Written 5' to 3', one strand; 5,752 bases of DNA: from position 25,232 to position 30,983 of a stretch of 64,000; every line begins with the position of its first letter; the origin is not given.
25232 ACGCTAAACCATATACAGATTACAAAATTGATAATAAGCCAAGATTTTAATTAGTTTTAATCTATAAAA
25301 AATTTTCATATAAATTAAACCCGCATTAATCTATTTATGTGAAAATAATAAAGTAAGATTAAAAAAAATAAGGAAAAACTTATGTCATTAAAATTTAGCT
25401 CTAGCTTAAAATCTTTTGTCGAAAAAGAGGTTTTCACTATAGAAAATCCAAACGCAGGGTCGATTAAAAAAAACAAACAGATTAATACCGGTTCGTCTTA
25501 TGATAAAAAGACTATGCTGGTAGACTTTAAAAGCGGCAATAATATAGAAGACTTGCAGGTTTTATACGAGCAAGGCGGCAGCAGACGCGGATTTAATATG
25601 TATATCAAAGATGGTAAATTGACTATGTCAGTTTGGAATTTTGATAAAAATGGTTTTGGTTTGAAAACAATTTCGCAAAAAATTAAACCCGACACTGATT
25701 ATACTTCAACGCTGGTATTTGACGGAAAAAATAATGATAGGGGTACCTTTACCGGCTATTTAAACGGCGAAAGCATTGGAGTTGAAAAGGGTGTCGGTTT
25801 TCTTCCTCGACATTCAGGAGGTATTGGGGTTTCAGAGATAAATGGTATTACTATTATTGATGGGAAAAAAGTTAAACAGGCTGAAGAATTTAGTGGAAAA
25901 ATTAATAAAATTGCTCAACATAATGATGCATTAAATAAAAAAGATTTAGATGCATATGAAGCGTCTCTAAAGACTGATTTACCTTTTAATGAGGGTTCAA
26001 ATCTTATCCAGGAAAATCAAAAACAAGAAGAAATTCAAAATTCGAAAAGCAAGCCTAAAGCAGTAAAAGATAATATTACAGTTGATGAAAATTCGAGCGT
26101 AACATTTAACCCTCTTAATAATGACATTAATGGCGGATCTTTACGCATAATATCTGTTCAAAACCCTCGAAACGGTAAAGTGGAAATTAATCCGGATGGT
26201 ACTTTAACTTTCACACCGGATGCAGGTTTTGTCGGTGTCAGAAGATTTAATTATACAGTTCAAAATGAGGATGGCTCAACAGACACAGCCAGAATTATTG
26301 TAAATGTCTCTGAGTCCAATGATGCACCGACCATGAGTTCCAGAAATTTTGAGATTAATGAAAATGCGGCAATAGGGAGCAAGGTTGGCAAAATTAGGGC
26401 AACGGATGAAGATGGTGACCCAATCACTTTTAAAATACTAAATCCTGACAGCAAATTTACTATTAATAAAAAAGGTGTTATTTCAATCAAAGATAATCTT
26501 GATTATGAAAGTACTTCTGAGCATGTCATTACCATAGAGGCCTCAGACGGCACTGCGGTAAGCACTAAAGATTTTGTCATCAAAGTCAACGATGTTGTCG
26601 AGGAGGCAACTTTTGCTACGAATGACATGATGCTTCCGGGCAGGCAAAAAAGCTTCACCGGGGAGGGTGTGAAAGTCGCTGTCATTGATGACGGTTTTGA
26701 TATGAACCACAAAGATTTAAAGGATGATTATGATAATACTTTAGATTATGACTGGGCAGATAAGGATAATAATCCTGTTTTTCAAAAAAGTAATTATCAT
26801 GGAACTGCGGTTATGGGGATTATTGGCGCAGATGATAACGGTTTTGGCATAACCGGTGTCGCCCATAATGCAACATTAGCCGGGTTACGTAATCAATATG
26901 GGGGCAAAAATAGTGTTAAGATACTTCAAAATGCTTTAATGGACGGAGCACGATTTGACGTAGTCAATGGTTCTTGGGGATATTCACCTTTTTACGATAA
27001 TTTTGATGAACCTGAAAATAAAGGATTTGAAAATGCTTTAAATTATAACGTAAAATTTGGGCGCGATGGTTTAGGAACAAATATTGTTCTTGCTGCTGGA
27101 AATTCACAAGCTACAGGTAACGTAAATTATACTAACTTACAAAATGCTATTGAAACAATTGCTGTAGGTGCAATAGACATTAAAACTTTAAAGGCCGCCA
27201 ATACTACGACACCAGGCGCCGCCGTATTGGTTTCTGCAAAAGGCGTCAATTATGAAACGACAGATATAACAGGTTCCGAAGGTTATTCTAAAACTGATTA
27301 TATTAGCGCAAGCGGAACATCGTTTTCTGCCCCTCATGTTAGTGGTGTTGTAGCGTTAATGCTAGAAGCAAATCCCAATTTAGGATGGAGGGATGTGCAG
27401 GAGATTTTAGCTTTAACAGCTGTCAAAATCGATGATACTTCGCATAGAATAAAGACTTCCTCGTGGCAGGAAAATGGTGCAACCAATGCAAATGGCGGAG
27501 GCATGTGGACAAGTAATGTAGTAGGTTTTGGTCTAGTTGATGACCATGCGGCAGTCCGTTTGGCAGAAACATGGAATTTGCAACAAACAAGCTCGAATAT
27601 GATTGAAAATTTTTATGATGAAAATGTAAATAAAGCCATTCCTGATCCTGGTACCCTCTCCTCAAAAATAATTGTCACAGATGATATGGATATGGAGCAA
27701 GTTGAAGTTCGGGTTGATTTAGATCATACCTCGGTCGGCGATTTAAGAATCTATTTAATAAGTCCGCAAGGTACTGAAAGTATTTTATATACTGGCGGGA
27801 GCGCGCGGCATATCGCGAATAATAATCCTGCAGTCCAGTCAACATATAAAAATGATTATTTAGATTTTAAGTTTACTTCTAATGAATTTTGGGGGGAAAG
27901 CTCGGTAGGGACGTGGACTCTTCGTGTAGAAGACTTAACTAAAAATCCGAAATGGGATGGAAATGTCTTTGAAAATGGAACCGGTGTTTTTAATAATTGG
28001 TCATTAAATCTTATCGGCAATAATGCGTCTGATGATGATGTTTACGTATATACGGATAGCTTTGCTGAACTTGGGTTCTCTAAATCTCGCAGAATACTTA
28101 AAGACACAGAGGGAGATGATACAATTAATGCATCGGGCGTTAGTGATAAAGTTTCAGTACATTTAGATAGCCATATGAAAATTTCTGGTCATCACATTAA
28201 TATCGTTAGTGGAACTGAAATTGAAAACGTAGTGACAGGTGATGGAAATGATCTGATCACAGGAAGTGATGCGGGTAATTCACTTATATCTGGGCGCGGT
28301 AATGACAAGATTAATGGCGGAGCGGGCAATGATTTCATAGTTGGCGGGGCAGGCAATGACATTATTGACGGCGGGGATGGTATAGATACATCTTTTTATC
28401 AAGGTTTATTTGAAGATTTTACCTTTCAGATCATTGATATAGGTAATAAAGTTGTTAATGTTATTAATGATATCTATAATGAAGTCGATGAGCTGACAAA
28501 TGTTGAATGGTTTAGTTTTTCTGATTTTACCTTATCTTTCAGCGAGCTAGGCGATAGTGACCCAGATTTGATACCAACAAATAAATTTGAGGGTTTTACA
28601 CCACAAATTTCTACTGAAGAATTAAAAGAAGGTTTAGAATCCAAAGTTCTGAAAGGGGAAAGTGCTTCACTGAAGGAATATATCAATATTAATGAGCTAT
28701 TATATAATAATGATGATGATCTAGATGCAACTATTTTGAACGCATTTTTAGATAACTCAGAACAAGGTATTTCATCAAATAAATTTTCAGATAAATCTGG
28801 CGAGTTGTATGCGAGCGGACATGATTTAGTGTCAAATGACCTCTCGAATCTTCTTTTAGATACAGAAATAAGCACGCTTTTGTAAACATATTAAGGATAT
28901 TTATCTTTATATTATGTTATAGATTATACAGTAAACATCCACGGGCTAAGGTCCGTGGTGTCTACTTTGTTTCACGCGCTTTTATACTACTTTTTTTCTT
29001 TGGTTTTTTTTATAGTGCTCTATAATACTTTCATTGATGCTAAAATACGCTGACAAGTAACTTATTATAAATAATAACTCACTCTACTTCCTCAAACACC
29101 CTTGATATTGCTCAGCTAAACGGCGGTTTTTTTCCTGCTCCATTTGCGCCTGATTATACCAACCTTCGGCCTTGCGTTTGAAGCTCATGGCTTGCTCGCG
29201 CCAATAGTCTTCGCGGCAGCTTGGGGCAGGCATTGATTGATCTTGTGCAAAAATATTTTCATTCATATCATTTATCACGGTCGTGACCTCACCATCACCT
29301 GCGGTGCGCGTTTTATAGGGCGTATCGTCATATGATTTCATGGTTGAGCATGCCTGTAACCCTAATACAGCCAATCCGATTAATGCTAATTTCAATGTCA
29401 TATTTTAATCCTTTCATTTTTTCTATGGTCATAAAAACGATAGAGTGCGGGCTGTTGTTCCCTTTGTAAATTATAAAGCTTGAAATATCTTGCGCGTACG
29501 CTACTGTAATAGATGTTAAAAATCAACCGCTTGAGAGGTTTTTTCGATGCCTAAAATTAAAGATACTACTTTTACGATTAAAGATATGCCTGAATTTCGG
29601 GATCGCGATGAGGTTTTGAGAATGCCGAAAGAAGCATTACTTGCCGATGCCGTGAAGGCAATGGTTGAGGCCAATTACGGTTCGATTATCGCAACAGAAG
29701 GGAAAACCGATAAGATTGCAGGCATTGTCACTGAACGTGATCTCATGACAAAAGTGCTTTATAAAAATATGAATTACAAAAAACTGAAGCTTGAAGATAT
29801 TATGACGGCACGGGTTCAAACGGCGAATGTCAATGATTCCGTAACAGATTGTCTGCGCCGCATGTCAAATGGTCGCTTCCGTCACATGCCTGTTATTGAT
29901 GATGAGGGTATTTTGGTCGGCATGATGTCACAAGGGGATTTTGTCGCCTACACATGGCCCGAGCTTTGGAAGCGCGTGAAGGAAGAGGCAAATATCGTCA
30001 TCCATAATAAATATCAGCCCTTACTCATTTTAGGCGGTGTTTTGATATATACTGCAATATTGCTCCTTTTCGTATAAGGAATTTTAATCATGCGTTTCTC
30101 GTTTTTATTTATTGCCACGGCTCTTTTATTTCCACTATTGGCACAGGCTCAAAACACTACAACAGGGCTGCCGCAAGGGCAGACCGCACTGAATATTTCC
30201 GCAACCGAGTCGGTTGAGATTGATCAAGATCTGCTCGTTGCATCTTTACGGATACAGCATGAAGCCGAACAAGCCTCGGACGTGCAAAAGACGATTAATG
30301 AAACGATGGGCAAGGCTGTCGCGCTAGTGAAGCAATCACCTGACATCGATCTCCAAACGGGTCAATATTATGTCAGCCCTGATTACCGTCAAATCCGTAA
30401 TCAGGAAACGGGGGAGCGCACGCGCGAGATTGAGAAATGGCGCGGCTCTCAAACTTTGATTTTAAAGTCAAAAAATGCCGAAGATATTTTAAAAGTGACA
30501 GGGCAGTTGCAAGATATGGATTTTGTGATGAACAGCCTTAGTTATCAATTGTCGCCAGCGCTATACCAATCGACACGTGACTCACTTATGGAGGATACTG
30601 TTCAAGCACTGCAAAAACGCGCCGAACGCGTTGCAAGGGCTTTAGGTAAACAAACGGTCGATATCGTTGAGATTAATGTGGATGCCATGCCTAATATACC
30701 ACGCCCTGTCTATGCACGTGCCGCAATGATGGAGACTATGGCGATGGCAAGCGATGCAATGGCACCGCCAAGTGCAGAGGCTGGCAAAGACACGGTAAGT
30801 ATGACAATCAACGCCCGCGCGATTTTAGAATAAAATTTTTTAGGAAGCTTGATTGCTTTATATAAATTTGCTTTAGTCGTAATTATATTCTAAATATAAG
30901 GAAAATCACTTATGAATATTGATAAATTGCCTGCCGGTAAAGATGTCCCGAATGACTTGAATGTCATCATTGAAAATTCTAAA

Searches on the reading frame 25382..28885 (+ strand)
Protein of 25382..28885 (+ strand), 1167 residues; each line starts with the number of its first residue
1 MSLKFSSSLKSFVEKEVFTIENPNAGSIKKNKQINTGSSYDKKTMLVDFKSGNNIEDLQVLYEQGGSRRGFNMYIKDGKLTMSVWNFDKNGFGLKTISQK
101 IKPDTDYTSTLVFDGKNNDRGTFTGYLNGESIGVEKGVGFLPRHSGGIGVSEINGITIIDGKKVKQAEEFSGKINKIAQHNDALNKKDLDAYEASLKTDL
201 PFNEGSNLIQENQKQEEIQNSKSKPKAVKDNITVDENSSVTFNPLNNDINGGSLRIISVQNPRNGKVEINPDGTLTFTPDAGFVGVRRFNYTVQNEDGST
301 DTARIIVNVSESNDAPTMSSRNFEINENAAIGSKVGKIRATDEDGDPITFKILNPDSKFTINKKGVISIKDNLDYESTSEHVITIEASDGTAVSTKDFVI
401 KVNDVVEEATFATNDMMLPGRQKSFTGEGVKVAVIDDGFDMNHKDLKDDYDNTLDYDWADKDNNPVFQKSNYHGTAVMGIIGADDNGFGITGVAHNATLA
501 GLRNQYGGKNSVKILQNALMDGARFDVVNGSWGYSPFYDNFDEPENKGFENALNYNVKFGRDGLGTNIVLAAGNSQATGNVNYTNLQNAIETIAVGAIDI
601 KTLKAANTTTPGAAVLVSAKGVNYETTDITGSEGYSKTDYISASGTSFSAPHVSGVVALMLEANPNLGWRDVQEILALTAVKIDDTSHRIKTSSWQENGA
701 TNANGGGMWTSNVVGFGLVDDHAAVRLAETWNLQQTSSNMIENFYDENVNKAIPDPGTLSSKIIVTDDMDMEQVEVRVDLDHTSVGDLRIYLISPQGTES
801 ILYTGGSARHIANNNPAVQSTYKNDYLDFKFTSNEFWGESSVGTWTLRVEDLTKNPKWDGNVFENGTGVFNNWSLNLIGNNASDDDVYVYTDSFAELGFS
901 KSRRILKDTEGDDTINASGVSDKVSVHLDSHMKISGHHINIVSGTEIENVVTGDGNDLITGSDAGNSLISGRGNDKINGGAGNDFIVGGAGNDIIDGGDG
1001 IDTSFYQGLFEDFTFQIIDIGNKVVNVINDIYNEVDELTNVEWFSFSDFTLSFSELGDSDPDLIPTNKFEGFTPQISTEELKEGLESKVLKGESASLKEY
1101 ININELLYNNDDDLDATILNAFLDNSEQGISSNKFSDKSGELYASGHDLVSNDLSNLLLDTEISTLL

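Call 73: search_protein_families(library=pfam, proteins=[window:25382-28885:+], max_evalue=0.001)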
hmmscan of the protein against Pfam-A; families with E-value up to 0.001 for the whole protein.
window:25382-28885:+ (1167 aa): 8 families
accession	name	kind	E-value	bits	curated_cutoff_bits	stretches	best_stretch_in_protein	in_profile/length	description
PF00082.27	Peptidase_S8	-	6.1e-43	147.6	21.8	1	427-692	1-274/288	Subtilase family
PF17963.7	Big_9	-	1.3e-24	87.3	23.6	2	224-307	3-88/89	Bacterial Ig domain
PF01483.27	P_proprotein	-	3.7e-20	72.3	21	1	772-876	2-85/86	Proprotein convertase P-domain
PF17803.7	Cadherin_4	-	1.7e-19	70.5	25.1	2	218-277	7-71/71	Bacterial cadherin-like domain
PF17892.7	Cadherin_5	-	7.9e-14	51.7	26.5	1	224-309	4-97/98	Cadherin-like domain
PF00028.23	Cadherin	-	1.1e-12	48.6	28.8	1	322-391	2-77/93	Cadherin domain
PF00353.25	HemolysinCabind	-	7.9e-08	32.6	23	1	971-1003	3-35/36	RTX calcium-binding nonapeptide repeat (4 copies)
PF19076.6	CshA_repeat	-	4.3e-05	24.6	27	1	212-308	12-102/103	Surface adhesin CshA repetitive domain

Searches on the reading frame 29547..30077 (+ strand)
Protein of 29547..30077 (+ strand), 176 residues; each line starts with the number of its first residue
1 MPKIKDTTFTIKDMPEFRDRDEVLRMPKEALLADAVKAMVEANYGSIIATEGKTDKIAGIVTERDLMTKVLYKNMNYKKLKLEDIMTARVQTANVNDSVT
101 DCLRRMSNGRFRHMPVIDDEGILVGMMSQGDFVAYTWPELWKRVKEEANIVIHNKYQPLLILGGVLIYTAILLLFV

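Call 93: search_protein_families(library=pfam, proteins=[window:29547-30077:+], max_evalue=0.0001)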
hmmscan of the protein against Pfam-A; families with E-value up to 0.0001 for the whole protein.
window:29547-30077:+ (176 aa): 1 family
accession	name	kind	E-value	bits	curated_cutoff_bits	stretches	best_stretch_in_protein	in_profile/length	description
PF00571.33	CBS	-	1.9e-19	70.2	24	2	83-134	2-53/57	CBS domain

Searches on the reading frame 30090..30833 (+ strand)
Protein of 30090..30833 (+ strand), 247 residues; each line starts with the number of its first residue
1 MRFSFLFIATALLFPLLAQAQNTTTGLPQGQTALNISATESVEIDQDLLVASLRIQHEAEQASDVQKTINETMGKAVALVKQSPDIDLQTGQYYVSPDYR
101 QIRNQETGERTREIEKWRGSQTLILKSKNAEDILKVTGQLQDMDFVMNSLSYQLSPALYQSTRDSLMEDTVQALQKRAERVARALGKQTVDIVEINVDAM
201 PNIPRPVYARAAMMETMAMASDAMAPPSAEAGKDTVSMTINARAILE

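Call 93: search_protein_families(library=pfam, proteins=[window:30090-30833:+], max_evalue=0.0001)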
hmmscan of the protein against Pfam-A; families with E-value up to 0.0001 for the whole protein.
window:30090-30833:+ (247 aa): 1 family
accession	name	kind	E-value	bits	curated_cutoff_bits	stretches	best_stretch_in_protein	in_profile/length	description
PF04402.19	SIMPL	-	9.7e-33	114.6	25.2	1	35-243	2-204/205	Protein of unknown function (DUF541)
